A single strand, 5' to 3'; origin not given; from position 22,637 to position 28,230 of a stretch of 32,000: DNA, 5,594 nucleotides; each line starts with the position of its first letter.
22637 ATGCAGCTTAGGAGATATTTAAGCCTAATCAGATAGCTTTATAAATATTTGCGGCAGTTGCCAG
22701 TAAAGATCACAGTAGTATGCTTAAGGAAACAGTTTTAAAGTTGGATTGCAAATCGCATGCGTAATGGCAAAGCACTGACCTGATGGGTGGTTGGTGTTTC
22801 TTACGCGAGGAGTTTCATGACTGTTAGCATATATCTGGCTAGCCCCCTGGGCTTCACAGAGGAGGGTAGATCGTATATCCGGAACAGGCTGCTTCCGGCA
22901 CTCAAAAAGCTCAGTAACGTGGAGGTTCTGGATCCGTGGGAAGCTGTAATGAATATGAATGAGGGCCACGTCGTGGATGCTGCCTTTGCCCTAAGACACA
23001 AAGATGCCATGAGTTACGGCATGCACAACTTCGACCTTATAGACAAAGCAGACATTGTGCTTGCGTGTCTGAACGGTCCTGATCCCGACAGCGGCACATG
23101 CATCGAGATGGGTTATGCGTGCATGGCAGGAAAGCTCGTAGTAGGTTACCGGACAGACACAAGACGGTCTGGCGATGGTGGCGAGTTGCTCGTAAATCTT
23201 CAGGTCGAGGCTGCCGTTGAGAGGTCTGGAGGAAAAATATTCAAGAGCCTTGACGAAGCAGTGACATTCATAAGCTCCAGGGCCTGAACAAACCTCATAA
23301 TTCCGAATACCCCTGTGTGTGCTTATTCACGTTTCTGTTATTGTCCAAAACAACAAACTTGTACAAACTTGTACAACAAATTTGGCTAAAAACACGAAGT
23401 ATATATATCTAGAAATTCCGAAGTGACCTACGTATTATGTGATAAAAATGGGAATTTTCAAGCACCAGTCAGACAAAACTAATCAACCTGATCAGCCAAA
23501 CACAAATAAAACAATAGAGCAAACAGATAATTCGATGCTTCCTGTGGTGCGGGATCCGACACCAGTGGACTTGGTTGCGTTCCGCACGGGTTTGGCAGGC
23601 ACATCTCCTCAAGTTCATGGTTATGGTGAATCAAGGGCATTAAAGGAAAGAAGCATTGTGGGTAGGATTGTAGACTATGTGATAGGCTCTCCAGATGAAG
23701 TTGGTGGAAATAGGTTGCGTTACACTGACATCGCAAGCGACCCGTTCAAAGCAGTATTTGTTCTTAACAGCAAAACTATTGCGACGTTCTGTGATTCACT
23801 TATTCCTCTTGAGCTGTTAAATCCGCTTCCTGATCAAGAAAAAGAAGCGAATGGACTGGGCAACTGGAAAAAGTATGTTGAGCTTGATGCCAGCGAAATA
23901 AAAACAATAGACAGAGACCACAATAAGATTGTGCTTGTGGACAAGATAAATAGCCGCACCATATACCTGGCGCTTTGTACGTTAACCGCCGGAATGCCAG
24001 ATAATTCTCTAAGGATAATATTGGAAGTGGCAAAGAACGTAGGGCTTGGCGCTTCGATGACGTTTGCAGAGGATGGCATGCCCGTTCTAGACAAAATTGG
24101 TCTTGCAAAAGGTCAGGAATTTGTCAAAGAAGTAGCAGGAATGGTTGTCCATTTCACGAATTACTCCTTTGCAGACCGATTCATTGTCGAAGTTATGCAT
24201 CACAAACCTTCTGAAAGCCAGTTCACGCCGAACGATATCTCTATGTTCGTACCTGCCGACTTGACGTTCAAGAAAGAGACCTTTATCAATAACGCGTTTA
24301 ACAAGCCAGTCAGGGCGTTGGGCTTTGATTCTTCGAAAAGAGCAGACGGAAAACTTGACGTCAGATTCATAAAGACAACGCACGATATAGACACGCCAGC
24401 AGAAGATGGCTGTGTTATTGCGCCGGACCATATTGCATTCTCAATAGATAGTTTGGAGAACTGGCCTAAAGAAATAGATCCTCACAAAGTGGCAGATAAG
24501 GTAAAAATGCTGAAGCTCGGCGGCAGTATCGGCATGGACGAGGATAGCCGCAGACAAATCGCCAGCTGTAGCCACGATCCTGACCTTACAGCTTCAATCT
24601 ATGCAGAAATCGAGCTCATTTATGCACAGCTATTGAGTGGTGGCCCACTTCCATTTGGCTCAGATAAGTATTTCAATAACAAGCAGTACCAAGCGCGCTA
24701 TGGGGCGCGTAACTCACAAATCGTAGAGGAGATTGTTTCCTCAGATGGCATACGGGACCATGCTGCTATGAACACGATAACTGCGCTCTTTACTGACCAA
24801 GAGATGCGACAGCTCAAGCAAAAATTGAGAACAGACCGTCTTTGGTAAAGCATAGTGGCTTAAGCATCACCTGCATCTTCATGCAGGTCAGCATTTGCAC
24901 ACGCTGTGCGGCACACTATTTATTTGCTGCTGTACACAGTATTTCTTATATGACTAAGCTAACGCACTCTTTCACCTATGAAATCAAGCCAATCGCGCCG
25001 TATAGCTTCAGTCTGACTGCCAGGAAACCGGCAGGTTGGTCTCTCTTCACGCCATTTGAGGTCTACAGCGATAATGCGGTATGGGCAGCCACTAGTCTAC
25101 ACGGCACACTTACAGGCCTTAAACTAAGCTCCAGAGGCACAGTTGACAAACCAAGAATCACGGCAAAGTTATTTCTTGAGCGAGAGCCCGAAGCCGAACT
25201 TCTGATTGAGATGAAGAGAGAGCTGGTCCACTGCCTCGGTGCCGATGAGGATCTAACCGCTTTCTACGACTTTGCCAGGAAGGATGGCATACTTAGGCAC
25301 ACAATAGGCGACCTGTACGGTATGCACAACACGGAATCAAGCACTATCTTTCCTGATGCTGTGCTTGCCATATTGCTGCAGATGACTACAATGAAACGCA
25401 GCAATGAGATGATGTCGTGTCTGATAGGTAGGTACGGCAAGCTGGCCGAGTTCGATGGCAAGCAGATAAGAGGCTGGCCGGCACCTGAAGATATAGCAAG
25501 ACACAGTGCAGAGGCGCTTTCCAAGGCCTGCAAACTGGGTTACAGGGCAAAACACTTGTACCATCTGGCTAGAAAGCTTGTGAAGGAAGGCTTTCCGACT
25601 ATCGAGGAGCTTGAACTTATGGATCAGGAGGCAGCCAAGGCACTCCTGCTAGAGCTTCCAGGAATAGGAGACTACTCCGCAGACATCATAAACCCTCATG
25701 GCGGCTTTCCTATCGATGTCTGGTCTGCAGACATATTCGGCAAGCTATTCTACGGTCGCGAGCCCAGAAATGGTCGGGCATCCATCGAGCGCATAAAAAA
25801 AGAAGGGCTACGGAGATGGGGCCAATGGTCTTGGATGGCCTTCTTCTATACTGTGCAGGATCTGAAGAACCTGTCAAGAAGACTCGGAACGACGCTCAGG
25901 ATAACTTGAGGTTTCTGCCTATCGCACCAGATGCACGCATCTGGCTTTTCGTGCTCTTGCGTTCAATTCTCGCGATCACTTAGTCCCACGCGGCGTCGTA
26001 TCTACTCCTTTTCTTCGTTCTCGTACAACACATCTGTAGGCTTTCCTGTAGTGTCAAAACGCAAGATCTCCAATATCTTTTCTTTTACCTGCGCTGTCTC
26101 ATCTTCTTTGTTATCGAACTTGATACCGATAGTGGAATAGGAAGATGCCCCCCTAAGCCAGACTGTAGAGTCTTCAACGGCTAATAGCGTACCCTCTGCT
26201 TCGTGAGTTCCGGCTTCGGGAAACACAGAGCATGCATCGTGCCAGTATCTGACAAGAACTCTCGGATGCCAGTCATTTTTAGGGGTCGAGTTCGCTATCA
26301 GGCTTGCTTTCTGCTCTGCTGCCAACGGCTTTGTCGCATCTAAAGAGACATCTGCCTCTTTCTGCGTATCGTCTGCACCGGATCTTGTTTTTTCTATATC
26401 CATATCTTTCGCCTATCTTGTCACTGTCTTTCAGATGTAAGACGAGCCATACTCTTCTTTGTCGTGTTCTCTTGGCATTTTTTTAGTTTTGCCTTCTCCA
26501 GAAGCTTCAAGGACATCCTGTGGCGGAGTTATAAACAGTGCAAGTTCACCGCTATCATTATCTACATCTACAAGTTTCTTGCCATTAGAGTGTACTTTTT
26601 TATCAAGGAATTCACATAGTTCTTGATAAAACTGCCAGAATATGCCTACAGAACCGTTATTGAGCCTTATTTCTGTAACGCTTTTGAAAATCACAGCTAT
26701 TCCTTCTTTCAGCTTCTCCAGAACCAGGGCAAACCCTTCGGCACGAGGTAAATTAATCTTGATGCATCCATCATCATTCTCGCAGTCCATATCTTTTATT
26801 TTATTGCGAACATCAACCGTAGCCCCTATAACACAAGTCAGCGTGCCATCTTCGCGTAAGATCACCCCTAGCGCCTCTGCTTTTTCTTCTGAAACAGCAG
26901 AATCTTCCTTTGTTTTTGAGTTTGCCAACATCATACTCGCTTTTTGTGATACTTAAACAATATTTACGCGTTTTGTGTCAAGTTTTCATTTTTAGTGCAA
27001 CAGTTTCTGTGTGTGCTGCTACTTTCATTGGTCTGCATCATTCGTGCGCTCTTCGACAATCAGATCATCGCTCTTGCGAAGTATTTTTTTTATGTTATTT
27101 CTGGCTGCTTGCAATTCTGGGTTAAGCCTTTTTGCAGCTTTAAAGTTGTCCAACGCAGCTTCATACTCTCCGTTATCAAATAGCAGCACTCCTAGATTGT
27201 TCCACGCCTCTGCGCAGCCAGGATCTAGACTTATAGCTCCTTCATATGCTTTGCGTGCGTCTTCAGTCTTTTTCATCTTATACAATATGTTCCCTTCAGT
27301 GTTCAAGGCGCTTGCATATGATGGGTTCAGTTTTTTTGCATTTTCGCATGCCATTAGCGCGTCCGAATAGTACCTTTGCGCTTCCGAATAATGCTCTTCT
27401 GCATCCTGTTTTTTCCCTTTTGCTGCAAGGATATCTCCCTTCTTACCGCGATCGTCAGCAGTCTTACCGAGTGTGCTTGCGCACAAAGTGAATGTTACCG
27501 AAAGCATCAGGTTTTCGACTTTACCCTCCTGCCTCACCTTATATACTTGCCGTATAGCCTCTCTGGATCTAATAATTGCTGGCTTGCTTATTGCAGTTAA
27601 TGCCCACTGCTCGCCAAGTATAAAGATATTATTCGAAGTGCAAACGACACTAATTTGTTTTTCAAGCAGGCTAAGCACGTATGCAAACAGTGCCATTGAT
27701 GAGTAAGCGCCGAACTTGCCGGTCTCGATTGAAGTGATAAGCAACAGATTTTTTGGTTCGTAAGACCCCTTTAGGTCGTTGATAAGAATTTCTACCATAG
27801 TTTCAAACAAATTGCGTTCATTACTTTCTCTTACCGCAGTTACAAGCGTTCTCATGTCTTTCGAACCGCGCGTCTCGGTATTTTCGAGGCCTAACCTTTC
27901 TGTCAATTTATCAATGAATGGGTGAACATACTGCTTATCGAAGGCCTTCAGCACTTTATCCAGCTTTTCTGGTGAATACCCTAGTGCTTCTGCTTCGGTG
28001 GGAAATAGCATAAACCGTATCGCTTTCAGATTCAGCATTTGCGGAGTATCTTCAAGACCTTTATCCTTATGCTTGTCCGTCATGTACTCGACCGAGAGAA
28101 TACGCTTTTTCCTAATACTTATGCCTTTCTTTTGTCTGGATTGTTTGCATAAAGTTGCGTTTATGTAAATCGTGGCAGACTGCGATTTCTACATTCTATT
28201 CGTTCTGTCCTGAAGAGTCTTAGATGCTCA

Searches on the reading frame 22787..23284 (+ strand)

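Call 85: search_protein_families(library=pfam, proteins=[window:22787-23284:+], max_evalue=0.001)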
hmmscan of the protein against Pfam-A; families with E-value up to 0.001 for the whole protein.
window:22787-23284:+ (166 aa): 2 families
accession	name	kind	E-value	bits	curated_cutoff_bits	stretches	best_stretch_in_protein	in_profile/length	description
PF05014.21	Nuc_deoxyrib_tr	-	3.4e-19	69.5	28.8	1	15-138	1-116/117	Nucleoside 2-deoxyribosyltransferase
PF15891.11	Nuc_deoxyri_tr2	-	1.1e-05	26.1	30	1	13-124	2-104/105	Nucleoside 2-deoxyribosyltransferase like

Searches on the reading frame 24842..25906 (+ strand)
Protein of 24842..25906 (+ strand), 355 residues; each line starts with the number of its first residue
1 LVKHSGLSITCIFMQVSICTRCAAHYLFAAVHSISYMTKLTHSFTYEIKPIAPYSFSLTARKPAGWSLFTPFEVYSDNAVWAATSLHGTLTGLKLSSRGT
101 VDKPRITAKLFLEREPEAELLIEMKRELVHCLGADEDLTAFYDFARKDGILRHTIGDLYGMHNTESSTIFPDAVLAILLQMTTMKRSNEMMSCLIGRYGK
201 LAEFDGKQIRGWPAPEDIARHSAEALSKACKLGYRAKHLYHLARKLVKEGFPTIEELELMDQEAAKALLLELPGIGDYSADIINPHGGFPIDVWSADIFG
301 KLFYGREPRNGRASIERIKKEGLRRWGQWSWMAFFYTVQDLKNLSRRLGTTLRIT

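Call 12: search_protein_families(library=pfam, proteins=[window:24842-25906:+], max_evalue=0.001)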
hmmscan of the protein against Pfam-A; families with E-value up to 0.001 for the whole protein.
window:24842-25906:+ (355 aa): 2 families
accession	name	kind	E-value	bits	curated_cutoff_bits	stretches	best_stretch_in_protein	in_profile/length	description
PF00730.31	HhH-GPD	-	2.3e-06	28.3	26.2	1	175-303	2-87/108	HhH-GPD superfamily base excision DNA repair protein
PF14520.12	HHH_5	-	4e-05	24.4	27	0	242-281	14-49/57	Helix-hairpin-helix domain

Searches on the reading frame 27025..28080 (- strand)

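Call 12: search_protein_families(library=pfam, proteins=[window:27025-28080:-], max_evalue=0.001)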
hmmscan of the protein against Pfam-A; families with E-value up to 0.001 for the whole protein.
window:27025-28080:- (351 aa): 13 families
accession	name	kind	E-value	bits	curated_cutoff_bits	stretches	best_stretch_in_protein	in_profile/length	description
PF07719.23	TPR_2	-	5.5e-18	64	27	2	290-322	1-33/34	Tetratricopeptide repeat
PF00515.34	TPR_1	-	7.1e-18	64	27.8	2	290-322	1-33/34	Tetratricopeptide repeat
PF13432.12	TPR_16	-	3.9e-15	56.4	32.7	1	261-321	2-62/65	Tetratricopeptide repeat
PF13181.12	TPR_8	-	5.2e-12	45.4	25.7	1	290-322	1-33/34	Tetratricopeptide repeat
PF13414.12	TPR_11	-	3.6e-11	43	26.8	1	263-304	1-42/42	TPR repeat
PF13424.12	TPR_12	-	1.8e-09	38.1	30.1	0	231-285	19-74/77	Tetratricopeptide repeat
PF14559.12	TPR_19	-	1.5e-08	35.3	25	1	267-322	2-57/68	Tetratricopeptide repeat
PF13431.12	TPR_17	-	2.5e-08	34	24.4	1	278-310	1-33/34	Tetratricopeptide repeat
PF13428.12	TPR_14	-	6.4e-08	33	23.5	0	263-298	8-43/44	Tetratricopeptide repeat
PF13374.12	TPR_10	-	4.5e-06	27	27.5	0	294-316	6-28/42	Tetratricopeptide repeat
PF13371.12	TPR_9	-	1.2e-05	25.7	35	1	269-327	8-66/73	Tetratricopeptide repeat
PF09976.15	TPR_21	-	2.7e-05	24.4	25.5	0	254-284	143-174/193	Tetratricopeptide repeat-like domain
PF23914.1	TPR_CcmH_CycH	-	7.5e-05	23.1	42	0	235-322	63-153/158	Cytochrome c-type biogenesis protein H TPR domain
